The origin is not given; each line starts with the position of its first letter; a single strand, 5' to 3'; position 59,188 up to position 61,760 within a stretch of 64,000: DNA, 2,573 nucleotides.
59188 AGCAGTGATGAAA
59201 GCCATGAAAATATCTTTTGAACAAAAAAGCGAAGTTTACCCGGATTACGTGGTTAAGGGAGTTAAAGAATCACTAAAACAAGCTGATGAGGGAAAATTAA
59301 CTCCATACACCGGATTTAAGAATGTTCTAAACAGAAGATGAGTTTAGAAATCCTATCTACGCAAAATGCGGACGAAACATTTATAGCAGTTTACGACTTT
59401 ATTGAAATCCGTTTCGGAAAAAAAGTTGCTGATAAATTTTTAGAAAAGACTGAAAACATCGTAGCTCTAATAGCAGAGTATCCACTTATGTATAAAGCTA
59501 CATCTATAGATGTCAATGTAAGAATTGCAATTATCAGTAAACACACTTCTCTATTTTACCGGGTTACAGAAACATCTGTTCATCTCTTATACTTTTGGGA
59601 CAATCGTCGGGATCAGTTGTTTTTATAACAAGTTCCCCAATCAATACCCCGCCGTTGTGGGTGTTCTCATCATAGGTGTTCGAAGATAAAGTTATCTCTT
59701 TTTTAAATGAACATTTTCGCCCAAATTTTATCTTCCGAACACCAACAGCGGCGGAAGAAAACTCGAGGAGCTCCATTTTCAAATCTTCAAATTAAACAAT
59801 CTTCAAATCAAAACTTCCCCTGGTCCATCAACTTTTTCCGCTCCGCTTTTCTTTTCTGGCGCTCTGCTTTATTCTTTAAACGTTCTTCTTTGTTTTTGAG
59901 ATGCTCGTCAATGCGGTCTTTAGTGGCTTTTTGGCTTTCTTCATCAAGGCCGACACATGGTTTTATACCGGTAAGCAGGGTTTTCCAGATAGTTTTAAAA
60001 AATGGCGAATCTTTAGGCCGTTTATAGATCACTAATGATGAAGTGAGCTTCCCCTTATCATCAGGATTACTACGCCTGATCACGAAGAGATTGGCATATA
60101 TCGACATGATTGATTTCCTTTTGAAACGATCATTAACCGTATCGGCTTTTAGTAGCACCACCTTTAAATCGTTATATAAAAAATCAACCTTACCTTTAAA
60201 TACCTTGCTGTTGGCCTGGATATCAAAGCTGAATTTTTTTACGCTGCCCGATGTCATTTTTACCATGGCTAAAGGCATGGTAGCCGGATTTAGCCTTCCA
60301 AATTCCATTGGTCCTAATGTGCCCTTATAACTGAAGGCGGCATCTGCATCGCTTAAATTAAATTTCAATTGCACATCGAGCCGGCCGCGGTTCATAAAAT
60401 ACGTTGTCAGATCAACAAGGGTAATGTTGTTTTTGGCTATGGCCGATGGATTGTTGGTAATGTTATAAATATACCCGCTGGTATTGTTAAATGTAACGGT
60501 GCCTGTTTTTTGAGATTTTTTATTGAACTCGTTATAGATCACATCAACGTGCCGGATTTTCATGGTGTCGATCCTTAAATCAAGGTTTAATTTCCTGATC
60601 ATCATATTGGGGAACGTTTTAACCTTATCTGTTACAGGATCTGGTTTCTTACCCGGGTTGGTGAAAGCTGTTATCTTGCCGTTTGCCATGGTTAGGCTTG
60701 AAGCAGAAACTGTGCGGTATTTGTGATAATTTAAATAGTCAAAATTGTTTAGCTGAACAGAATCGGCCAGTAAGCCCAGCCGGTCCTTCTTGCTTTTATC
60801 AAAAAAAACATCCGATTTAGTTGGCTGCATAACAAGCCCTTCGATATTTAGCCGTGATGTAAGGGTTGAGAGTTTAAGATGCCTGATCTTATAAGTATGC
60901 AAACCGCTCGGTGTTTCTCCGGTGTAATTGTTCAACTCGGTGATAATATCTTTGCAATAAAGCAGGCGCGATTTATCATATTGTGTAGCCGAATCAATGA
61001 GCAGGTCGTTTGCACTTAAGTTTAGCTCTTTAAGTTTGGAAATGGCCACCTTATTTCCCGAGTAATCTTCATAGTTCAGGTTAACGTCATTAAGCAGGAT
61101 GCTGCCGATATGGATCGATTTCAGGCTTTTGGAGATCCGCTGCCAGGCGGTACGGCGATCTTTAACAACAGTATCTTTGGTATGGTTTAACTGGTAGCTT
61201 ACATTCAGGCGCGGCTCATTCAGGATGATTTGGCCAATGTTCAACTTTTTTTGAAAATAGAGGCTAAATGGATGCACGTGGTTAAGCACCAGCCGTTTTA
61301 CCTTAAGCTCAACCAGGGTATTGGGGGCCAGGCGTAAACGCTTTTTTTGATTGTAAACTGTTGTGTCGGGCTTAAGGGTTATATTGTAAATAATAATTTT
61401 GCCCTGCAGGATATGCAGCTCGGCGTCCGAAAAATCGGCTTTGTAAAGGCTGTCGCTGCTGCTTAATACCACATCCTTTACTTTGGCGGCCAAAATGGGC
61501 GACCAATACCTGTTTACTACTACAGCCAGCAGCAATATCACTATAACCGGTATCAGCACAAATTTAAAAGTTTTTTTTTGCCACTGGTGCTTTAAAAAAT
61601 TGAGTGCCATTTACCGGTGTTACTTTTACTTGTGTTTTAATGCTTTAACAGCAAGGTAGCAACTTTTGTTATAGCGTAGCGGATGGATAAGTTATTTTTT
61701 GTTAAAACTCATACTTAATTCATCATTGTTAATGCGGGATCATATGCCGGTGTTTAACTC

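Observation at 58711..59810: DUF2683/RelE-ParE TA pair carried inside a 1.1-kb unit with 37-bp inverted ends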

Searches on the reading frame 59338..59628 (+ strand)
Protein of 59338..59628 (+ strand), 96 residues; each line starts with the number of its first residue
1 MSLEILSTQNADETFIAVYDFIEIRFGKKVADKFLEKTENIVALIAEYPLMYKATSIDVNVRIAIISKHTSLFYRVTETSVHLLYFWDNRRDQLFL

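Call 6: search_protein_families(library=pfam, proteins=[window:59338-59628:+], max_evalue=0.1)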
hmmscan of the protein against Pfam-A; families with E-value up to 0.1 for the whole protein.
window:59338-59628:+ (96 aa): 1 family
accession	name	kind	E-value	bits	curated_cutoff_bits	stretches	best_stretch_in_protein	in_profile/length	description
PF05016.21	ParE_toxin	-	1.1e-06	29.5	23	1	8-92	4-88/89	ParE toxin of type II toxin-antitoxin system, parDE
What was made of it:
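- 59338..59628 (+): Toxin gene, ParE/RelE superfamily, 96 aa. Overlaps the antitoxin stop by 4 nt. Pfam PF05016, E 1e-6 (call 6).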

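Call 16: find_encoding_contigs(protein=window:59338-59628:+, flank=3000, max_places=10)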
Protein window:59338-59628:+ (96 aa): 10 contigs read that carry it; 9 places shown.
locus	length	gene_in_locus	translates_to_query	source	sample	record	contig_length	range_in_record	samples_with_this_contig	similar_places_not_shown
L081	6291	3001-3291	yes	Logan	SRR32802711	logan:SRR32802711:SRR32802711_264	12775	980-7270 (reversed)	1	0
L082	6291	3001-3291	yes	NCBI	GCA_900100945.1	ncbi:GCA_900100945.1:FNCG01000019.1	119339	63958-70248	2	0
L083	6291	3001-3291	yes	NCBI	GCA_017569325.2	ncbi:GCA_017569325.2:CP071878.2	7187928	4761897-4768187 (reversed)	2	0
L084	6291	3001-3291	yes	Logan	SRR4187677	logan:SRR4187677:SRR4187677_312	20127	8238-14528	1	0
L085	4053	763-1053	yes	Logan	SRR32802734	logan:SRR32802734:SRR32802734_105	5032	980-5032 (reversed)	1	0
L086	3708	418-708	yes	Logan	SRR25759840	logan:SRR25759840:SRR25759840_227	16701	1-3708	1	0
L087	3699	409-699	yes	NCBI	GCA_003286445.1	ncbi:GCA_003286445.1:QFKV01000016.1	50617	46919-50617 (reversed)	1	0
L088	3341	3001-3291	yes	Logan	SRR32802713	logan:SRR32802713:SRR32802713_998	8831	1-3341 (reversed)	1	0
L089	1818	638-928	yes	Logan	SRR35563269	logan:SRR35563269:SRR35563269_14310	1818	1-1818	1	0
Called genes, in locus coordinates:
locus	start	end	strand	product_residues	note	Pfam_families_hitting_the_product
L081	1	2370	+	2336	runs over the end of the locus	PF14349:SprA_N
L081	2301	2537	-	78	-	-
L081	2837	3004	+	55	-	PF10884:DUF2683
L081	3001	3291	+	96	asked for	PF05016:ParE_toxin (weak)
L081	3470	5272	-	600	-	-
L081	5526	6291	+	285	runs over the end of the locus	PF03640:Lipoprotein_15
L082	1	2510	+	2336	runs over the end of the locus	PF14349:SprA_N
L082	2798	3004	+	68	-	PF10884:DUF2683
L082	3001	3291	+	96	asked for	PF05016:ParE_toxin (weak)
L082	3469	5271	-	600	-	-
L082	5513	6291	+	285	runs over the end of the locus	PF03640:Lipoprotein_15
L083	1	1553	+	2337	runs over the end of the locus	PF14349:SprA_N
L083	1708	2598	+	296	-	PF12760:Zn_ribbon_IS1595 (weak), PF12762:DDE_Tnp_IS1595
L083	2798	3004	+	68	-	PF10884:DUF2683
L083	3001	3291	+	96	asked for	PF05016:ParE_toxin (weak)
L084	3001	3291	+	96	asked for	PF05016:ParE_toxin (weak)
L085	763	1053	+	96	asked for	PF05016:ParE_toxin (weak)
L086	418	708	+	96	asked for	PF05016:ParE_toxin (weak)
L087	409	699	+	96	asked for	PF05016:ParE_toxin (weak)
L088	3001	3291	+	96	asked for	PF05016:ParE_toxin (weak)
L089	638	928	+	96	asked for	PF05016:ParE_toxin (weak)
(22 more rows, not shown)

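Call 17: find_related_loci(query=window:59338-59625:+, collection=metagenome_contigs, flank=3000)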
Query window:59338-59625:+ (96 aa) in metagenome_contigs; peptide patterns used: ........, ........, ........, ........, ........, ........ (x = any residue, [..] = any of these).
214 stretches matched a pattern; 2 encode a relative of the query (tblastn E <= 1e-3); 2 distinct loci.
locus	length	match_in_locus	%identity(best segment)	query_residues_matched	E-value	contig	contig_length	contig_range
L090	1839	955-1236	61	1-94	1e-38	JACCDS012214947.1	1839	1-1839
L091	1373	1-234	63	18-95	6e-33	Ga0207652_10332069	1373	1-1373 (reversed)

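Call 19: find_homologous_proteins(query=window:59338-59625:+, max_evalue=0.00001)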
Query window:59338-59625:+ (96 aa): 44 proteins with E <= 0.00001 among 44 candidates.
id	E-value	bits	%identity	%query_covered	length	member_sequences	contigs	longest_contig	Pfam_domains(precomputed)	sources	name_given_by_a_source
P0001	1.3e-54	200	99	100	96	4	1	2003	PF05016.22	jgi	-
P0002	1.3e-48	181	89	100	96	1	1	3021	PF05016.22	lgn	-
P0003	8.2e-47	175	82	100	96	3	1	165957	PF05016.22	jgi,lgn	jgi:plasmid stabilization system protein ParE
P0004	1.1e-46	174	86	100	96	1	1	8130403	PF05016.22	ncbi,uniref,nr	ncbi:type II toxin-antitoxin system RelE/ParE family toxin [Mucilaginibacter sp. SMC90]|uniref:type 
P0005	3.5e-45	170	83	99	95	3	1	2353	PF05016.22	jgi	-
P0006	1.9e-44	167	82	100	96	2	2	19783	PF05016.22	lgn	-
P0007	3.3e-33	131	68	100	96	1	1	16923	PF05016.22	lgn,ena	-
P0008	9.9e-31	124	58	100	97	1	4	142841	PF05016.22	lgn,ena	-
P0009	1.1e-30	123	65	100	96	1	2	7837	PF05016.22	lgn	-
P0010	9.3e-30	120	61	98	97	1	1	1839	PF05016.22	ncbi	-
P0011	1.9e-29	119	60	98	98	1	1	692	PF05016.22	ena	-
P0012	3.2e-29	119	60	99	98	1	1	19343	PF05016.22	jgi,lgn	-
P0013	5.3e-29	118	62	98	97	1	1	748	PF05016.22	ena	-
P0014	5.9e-29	118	58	100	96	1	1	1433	PF05016.22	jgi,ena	-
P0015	6.9e-29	118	57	98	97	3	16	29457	PF05016.22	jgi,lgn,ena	-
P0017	5.7e-28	115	56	98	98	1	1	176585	PF05016.22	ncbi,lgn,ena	-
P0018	9.1e-28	114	60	98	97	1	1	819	PF05016.22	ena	-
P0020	1.1e-27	114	57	98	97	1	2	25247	PF05016.22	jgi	jgi:plasmid stabilization system protein ParE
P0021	1.2e-27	114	59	99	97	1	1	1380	PF05016.22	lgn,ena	-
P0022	3.7e-27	112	55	98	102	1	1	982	PF05016.22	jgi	jgi:plasmid stabilization system protein ParE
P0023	1.1e-26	111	58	99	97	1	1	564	PF05016.22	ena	-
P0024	3.6e-26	109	57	98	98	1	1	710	PF05016.22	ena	-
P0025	4.9e-26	109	58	96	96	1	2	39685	PF05016.22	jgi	jgi:plasmid stabilization system protein ParE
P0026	7.1e-26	108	55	98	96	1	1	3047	PF05016.22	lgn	-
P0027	7.8e-26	108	56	100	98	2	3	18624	PF05016.22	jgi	jgi:plasmid stabilization system protein ParE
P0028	1.1e-25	107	56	98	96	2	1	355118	PF05016.22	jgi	jgi:plasmid stabilization system protein ParE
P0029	1.6e-25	107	56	98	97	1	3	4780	PF05016.22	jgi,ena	-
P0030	2.2e-25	107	52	100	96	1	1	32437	PF05016.22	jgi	jgi:plasmid stabilization system protein ParE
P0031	6.0e-25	105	51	98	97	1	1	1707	PF05016.22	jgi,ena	jgi:plasmid stabilization system protein ParE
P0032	6.1e-25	105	51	96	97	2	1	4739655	PF05016.22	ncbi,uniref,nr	ncbi:type II toxin-antitoxin system RelE/ParE family toxin [Mucilaginibacter sp. 21P]|uniref:type II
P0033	1.2e-23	101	52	99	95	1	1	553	PF05016.22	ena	-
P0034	4.3e-23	99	53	98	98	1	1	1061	PF05016.22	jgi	jgi:plasmid stabilization system protein ParE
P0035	1.6e-22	97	51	99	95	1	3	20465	PF05016.22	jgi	jgi:plasmid stabilization system protein ParE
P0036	2.1e-18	84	43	99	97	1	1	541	PF05016.22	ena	-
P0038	2.5e-14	71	44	100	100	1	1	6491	PF05016.22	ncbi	-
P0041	2.0e-13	68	35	100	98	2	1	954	PF05016.22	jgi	-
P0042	4.0e-13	67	42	96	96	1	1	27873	PF05016.22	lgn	-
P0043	4.9e-12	64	38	96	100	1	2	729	PF05016.22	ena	-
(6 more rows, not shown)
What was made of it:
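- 59338..59628 (+): 44 homologues annotated as RelE/ParE (call 19).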

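Call 20: find_encoding_contigs(protein=P0003, flank=2500, max_places=2)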
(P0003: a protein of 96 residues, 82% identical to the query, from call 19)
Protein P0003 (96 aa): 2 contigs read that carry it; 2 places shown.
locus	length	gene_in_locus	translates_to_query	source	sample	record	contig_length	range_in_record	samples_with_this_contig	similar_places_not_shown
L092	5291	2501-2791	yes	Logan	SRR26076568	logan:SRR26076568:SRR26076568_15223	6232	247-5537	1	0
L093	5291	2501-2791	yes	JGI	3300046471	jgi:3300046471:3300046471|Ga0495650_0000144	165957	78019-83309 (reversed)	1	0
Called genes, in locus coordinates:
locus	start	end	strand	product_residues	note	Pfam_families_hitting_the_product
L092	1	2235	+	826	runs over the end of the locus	?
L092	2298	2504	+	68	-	PF10884:DUF2683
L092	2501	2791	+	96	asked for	PF05016:ParE_toxin (weak)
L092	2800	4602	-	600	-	-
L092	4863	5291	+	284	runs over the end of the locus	PF03640:Lipoprotein_15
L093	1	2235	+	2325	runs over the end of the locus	PF14349:SprA_N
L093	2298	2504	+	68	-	PF10884:DUF2683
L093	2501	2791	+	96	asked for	PF05016:ParE_toxin (weak)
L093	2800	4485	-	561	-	-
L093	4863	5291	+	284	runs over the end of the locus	PF03640:Lipoprotein_15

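Call 21: find_encoding_contigs(protein=P0007, flank=2500, max_places=2)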
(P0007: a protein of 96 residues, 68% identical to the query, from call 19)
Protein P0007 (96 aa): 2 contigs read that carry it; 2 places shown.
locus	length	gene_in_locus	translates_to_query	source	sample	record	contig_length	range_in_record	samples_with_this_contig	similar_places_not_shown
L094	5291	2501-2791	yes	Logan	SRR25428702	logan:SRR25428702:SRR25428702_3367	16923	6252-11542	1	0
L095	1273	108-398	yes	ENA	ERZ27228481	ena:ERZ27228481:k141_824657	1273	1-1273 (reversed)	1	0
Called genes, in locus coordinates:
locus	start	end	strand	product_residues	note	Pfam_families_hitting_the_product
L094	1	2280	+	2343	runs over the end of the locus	PF14349:SprA_N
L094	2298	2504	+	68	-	PF10884:DUF2683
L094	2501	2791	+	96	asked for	PF05016:ParE_toxin (weak)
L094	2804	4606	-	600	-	-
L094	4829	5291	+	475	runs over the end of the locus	PF00919:UPF0004, PF04055:Radical_SAM, PF01938:TRAM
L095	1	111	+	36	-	?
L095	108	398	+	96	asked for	PF05016:ParE_toxin (weak)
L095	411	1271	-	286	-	?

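Call 22: find_encoding_contigs(protein=P0008, flank=2500, max_places=3)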
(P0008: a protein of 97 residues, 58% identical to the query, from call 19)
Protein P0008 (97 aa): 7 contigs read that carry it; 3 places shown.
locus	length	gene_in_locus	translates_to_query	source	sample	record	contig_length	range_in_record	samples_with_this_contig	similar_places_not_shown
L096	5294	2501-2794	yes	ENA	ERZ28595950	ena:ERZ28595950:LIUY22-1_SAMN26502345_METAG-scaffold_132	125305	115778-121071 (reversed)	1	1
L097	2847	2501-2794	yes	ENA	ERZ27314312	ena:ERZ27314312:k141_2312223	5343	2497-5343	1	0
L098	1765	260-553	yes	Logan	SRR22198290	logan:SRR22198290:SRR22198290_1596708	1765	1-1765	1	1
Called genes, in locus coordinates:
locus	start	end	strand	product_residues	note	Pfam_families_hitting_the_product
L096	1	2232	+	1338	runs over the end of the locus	PF00501:AMP-binding, PF13193:AMP-binding_C (weak), PF25087:GMPPB_C (faint), PF00132:Hexapep (faint)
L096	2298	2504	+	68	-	PF10884:DUF2683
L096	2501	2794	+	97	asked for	PF05016:ParE_toxin (weak)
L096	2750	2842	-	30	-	-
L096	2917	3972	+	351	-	PF20030:bpMoxR, PF05496:RuvB_N (faint), PF07726:AAA_3, PF07728:AAA_5, PF17863:AAA_lid_2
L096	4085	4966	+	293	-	PF01882:DUF58, PF13519:VWA_2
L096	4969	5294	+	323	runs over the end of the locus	-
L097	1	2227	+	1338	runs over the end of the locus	PF00501:AMP-binding, PF13193:AMP-binding_C (weak), PF25087:GMPPB_C (faint), PF00132:Hexapep (faint)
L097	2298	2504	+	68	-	PF10884:DUF2683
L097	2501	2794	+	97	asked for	PF05016:ParE_toxin (weak)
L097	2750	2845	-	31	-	?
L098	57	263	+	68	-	PF10884:DUF2683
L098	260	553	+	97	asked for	PF05016:ParE_toxin (weak)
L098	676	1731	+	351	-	PF20030:bpMoxR, PF05496:RuvB_N (faint), PF07726:AAA_3, PF07728:AAA_5, PF17863:AAA_lid_2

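Call 23: find_encoding_contigs(protein=P0032, flank=2500, max_places=2)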
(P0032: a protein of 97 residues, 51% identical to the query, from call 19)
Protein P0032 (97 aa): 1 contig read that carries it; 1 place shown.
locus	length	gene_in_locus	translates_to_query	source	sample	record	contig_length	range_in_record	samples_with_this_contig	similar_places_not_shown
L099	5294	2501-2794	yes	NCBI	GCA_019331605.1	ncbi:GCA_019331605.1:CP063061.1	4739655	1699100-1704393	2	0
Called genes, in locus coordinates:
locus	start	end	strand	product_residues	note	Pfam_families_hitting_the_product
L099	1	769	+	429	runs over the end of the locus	PF07690:MFS_1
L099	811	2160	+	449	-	PF01408:GFO_IDH_MocA, PF21252:Glyco_hydro_109_C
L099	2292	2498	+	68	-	PF10884:DUF2683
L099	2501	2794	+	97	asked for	PF05016:ParE_toxin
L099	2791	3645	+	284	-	PF12833:HTH_18, PF00165:HTH_AraC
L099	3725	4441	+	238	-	PF04954:SIP (weak)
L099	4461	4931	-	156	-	-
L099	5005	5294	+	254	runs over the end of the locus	PF01904:DUF72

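Call 50: search_protein_families(library=ncbifam, proteins=[window:59338-59625:+], max_evalue=1)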
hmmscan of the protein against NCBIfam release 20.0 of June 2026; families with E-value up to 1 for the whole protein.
window:59338-59625:+ (96 aa): 1 family
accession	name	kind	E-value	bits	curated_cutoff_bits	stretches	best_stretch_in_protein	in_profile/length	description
NF011368.0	PRK14787.1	equivalog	0.029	14.4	177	1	22-95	13-87/167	lipoprotein signal peptidase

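Call 78: search_solved_structures(query=window:59338-59625:+, max_evalue=1)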
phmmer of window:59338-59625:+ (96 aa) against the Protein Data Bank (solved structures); distinct sequences matched with E-value up to 1: 4.
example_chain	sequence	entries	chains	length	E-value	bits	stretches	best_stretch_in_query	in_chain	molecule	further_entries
5cw7_B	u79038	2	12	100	0.057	17.3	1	4-90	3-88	Plasmid stabilization protein ParE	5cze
5czf_C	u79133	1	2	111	0.078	16.9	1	4-88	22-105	Plasmid stabilization protein ParE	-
8ajk_A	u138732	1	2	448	0.092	16.6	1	18-61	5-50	FAD-containing oxidoreductase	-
8ajj_C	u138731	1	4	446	0.48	14.4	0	18-61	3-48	Dihydrolipoamide dehydrogenase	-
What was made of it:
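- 59338..59628 (+): Weak match to the ParE structures 5cw7 and 5czf (call 78).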

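Call 79: search_protein_families(library=padloc, proteins=[window:59338-59625:+], max_evalue=0.1)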
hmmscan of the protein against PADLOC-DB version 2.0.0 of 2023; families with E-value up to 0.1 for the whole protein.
window:59338-59625:+ (96 aa): 0 families

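Call 80: find_encoding_contigs(protein=P0006, flank=2500, max_places=3)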
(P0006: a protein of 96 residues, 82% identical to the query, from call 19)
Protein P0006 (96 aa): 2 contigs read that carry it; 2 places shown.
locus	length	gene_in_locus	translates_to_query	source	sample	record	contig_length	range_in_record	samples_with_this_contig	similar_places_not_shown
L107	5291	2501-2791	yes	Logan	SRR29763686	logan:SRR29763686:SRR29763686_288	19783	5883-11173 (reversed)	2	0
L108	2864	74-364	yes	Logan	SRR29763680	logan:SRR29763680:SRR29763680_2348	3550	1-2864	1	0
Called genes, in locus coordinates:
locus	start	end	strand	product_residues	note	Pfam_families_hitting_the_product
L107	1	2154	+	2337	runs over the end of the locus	PF14349:SprA_N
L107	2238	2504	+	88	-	PF10884:DUF2683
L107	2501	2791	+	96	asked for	PF05016:ParE_toxin (weak)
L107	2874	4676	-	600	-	-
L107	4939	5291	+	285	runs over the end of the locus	PF03640:Lipoprotein_15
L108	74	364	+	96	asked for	PF05016:ParE_toxin (weak)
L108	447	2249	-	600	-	-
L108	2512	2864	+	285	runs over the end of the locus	PF03640:Lipoprotein_15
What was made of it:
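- Toxins at 82% and 68% identity are also at this locus (calls 20, 21, 80).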

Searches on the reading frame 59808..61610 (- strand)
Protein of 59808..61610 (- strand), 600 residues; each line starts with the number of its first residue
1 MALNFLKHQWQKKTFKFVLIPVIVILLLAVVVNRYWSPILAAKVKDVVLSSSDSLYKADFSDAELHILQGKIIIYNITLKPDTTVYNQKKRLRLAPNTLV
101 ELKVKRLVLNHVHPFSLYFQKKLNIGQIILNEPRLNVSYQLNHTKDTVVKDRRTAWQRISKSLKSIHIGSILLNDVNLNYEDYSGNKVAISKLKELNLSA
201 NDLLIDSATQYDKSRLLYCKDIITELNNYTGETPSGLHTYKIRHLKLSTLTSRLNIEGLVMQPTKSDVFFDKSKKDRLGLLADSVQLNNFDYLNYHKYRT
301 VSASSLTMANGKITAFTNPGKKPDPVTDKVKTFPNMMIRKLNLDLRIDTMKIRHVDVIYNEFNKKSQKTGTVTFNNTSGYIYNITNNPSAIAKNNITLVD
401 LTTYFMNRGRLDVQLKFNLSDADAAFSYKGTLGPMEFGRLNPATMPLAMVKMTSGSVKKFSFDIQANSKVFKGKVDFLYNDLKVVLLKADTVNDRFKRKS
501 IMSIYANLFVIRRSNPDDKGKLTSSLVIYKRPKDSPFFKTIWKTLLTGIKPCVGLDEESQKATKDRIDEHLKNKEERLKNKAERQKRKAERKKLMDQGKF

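Call 6: search_protein_families(library=pfam, proteins=[window:59808-61610:-], max_evalue=0.1)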
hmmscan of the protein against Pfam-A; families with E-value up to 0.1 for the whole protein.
window:59808-61610:- (600 aa): 0 families

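Call 85: search_protein_families(library=ncbifam, proteins=[window:59811-61610:-], max_evalue=1)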
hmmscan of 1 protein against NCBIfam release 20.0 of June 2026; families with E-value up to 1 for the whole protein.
window:59811-61610:- (600 aa): 1 family
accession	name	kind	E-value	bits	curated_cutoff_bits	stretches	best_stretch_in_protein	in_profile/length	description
NF001904.0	PRK00654.2-3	equivalog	0.035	12.8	577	1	170-227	152-210/475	glycogen synthase GlgA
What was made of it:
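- Checked: The 600-aa product has no Pfam or NCBIfam hit (calls 6, 85).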
